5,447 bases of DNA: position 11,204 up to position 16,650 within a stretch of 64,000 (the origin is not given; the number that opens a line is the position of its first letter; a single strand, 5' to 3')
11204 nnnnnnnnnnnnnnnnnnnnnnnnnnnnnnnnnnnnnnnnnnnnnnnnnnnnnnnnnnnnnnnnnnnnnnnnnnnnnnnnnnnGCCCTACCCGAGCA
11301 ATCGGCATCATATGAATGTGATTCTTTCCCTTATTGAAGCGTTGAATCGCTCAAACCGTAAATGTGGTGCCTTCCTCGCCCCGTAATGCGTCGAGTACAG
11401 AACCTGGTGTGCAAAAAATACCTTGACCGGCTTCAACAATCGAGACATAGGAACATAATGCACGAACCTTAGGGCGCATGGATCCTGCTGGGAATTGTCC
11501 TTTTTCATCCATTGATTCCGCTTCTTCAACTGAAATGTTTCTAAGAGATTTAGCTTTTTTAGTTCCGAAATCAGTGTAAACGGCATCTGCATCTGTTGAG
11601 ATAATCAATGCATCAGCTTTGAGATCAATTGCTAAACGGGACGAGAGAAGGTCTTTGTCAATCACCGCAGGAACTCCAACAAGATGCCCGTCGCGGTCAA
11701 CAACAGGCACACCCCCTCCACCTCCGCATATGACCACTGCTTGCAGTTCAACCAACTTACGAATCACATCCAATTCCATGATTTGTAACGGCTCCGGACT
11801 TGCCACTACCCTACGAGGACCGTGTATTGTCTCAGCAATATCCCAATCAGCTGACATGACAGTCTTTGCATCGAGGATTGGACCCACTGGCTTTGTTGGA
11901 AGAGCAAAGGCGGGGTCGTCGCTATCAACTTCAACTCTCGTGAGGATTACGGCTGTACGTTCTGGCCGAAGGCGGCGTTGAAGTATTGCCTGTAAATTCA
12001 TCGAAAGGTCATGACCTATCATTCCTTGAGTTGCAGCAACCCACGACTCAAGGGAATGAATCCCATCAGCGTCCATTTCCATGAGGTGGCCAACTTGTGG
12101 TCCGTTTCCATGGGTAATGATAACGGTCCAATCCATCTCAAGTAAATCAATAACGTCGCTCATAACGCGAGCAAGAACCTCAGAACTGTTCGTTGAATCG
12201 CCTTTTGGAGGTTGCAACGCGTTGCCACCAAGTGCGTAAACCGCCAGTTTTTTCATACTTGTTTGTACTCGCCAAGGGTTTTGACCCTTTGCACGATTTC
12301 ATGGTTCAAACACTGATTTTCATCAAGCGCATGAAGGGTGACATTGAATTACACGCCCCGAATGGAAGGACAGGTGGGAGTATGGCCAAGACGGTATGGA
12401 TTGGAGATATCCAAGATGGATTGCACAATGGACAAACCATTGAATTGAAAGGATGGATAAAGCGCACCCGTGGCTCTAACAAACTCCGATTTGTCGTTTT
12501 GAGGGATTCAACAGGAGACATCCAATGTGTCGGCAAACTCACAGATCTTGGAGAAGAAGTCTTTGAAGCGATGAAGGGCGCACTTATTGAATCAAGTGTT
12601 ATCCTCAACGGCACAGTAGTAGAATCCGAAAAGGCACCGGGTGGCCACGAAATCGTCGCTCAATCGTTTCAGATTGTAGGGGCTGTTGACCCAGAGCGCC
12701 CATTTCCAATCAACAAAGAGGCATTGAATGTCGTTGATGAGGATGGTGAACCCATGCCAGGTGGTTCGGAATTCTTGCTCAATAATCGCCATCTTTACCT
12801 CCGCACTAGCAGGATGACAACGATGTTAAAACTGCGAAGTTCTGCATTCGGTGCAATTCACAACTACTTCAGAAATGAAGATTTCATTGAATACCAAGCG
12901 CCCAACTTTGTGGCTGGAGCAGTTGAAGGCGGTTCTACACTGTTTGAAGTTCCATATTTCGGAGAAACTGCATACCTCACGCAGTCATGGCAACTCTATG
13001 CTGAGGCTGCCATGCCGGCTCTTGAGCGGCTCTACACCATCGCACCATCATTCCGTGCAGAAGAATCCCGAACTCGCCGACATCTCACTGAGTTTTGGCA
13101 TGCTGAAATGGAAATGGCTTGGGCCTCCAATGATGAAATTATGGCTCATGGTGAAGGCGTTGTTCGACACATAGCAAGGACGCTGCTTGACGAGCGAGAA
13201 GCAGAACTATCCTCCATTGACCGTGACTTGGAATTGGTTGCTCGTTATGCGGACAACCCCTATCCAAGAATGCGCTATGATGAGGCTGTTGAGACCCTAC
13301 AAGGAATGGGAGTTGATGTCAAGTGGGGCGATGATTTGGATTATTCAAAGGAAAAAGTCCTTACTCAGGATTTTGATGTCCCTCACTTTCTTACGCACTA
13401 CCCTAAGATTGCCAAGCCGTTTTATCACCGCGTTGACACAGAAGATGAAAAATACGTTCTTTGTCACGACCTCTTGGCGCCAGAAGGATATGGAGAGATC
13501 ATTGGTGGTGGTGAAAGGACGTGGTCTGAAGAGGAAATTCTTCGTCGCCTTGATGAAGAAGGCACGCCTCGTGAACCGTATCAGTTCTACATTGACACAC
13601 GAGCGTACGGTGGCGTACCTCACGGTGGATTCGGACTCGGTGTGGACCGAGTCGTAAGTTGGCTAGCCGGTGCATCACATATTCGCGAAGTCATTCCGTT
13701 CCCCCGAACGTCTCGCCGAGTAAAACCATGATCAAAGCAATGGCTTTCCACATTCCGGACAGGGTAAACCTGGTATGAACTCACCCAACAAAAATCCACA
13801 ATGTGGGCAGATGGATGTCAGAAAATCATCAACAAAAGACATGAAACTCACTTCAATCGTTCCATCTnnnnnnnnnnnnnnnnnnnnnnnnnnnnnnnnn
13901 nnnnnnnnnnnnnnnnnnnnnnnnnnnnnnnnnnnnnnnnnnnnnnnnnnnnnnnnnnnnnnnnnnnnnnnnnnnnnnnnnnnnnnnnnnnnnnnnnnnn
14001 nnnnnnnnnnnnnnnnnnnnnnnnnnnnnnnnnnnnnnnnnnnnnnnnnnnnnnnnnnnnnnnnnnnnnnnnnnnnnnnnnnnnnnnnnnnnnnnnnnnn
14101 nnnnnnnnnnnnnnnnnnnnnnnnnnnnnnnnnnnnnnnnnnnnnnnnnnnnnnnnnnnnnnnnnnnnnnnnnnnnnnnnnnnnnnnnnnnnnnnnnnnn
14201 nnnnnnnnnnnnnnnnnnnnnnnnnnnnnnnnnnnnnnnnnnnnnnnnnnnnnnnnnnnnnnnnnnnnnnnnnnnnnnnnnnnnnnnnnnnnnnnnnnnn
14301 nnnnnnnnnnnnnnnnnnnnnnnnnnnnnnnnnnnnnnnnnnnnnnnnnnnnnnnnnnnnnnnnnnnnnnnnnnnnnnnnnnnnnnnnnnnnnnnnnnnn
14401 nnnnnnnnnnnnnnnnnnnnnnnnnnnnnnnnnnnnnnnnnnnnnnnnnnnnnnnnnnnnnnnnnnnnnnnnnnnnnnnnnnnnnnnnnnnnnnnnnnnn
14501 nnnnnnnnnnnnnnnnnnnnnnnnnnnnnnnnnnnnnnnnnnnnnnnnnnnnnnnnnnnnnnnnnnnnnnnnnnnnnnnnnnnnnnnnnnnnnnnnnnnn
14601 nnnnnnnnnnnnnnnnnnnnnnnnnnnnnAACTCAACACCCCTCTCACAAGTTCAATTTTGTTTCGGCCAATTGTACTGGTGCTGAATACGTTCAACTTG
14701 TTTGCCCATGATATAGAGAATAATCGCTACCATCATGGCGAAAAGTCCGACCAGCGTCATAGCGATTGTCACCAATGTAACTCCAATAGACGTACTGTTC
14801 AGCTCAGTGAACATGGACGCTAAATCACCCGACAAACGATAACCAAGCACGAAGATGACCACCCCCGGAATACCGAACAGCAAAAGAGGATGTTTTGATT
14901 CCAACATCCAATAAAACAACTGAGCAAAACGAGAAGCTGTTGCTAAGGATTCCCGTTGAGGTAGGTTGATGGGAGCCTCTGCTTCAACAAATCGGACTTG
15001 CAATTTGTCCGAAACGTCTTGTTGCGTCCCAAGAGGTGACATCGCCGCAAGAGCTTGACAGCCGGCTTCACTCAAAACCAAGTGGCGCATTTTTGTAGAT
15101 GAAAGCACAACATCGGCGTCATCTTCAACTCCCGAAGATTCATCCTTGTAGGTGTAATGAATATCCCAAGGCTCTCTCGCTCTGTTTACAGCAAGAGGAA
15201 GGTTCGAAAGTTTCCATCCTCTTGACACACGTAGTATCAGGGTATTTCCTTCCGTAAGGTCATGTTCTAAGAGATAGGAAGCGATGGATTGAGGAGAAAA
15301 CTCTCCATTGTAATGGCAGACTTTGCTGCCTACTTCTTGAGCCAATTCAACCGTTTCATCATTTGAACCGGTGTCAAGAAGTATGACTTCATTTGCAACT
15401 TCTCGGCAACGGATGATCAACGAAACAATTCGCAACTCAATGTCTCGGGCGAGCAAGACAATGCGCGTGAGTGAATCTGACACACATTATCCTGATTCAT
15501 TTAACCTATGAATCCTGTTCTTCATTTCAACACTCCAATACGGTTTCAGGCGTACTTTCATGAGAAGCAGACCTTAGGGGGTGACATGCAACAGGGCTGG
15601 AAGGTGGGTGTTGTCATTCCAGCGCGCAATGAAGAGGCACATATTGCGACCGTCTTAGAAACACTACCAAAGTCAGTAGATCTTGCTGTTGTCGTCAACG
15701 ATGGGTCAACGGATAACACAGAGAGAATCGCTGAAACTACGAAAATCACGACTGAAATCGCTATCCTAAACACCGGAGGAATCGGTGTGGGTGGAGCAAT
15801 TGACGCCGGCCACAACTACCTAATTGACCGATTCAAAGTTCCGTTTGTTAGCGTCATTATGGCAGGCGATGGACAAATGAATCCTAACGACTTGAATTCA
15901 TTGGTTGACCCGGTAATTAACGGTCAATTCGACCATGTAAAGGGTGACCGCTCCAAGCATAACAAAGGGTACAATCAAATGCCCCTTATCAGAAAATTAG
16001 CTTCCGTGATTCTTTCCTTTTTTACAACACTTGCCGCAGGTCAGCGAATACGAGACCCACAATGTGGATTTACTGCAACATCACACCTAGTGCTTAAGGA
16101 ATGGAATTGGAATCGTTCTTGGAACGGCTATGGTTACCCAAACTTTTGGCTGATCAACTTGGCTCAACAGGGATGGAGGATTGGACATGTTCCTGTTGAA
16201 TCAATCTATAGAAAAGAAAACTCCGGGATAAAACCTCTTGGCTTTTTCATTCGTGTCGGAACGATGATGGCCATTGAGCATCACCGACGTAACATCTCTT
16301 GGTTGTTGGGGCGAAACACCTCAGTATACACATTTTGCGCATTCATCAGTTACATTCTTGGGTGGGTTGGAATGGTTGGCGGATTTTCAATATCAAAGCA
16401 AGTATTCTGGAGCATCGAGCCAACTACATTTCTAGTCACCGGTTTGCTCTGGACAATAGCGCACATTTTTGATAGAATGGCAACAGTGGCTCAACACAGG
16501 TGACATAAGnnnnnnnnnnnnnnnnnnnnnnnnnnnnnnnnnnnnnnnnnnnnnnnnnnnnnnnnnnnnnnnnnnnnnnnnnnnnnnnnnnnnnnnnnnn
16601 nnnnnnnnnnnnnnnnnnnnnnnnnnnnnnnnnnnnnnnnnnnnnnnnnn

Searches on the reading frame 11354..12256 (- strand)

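Call 100: search_protein_families(library=pfam, proteins=[window:11354-12256:-], max_evalue=0.00001)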
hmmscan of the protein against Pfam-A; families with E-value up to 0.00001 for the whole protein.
window:11354-12256:- (301 aa): 1 family
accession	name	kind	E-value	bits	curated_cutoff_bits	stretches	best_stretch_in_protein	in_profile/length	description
PF00696.33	AA_kinase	-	3.2e-26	92.9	24.9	1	3-269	1-221/234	Amino acid kinase family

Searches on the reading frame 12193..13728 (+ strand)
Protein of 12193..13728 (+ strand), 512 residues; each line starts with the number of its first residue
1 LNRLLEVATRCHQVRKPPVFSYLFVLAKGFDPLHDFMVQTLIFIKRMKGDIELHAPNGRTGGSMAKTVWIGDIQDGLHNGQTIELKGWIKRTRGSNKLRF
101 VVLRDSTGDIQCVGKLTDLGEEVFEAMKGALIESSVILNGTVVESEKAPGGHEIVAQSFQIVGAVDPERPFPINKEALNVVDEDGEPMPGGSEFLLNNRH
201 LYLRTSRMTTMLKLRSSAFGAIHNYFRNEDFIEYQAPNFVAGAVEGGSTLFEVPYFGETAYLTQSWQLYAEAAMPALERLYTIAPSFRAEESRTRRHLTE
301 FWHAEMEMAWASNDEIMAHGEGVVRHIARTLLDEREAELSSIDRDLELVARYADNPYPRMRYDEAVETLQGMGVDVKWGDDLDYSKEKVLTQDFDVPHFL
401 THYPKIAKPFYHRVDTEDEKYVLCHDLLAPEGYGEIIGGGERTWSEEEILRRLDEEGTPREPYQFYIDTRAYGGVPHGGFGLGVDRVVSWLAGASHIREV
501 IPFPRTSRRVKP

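Call 100: search_protein_families(library=pfam, proteins=[window:12193-13728:+], max_evalue=0.00001)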
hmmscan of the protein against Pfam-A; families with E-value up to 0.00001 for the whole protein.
window:12193-13728:+ (512 aa): 2 families
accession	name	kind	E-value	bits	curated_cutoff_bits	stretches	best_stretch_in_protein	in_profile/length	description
PF00152.25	tRNA-synt_2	-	3e-71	240.4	25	1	193-506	3-307/308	tRNA synthetases class II (D, K and N)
PF01336.31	tRNA_anti-codon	-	1.8e-12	47.4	27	1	84-162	2-75/75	OB-fold nucleic acid binding domain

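Call 103: search_protein_families(library=ncbifam, proteins=[window:12193-13728:+], max_evalue=0.00001)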
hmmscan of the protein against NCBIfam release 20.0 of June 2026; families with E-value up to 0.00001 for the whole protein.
window:12193-13728:+ (512 aa): 16 families
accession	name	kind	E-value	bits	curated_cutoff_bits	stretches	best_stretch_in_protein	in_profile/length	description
NF003037.0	PRK03932.1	equivalog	1.2e-127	426.6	414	1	68-511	4-450/451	asparagine--tRNA ligase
TIGR00457.1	asnS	equivalog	2.8e-110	369.3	342.6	1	78-511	14-454/455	asparagine--tRNA ligase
NF003483.0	PRK05159.1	equivalog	5.3e-103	345.2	353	1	64-512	2-438/438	aspartate--tRNA(Asn) ligase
TIGR00458.1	aspS_nondisc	equivalog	4.8e-86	289.4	368.4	1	72-512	5-428/428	aspartate--tRNA(Asn) ligase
NF005052.0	PRK06462.1-1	equivalog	3.2e-51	174.4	368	1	200-506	37-346/353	asparagine synthetase A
NF001750.0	PRK00476.1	equivalog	1.3e-45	155.8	443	2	66-367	5-284/590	aspartate--tRNA ligase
TIGR00459.1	aspS_bact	equivalog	8.6e-41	139.9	373.85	2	65-370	2-282/586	aspartate--tRNA ligase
NF005054.0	PRK06462.1-4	equivalog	4.8e-39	134.3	309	1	251-506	71-311/318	asparagine synthetase A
NF001756.1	PRK00484.1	subfamily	3.2e-28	98.7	468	1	78-506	49-485/488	lysine--tRNA ligase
NF009460.0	PRK12820.1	equivalog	3.2e-23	81.7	1379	2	77-377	32-322/723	bifunctional aspartyl-tRNA synthetase/aspartyl/glutamyl-tRNA amidotransferase subunit C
TIGR00499.1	lysS_bact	equivalog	5.7e-22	78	427.6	2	80-367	53-322/496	lysine--tRNA ligase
NF005053.0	PRK06462.1-3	equivalog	1.1e-18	67.8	322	1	254-501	13-262/274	asparagine synthetase A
NF005055.0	PRK06462.1-5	equivalog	4.1e-18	65.6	389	1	261-507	88-335/341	asparagine synthetase A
NF002821.0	PRK02983.1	equivalog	8.4e-16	57.1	742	1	78-376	657-942/1102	bifunctional lysylphosphatidylglycerol synthetase/lysine--tRNA ligase LysX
TIGR00462.1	genX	equivalog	6e-10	39.1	286.9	1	213-503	2-304/304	EF-P lysine aminoacylase EpmA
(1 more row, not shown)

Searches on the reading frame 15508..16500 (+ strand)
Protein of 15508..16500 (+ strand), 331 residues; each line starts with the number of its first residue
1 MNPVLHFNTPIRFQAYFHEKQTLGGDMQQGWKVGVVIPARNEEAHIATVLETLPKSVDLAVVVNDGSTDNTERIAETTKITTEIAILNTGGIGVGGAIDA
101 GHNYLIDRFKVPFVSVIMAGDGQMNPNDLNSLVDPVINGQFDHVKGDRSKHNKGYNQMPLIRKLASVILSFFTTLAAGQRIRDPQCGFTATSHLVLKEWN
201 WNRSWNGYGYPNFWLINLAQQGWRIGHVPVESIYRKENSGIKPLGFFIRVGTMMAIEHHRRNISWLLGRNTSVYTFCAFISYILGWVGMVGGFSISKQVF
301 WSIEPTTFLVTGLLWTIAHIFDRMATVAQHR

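Call 100: search_protein_families(library=pfam, proteins=[window:15508-16500:+], max_evalue=0.00001)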
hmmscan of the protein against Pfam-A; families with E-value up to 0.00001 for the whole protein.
window:15508-16500:+ (331 aa): 1 family
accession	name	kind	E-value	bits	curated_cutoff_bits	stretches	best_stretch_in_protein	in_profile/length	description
PF00535.33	Glycos_transf_2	-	4.6e-12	46.6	23.3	1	35-189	2-157/168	Glycosyl transferase family 2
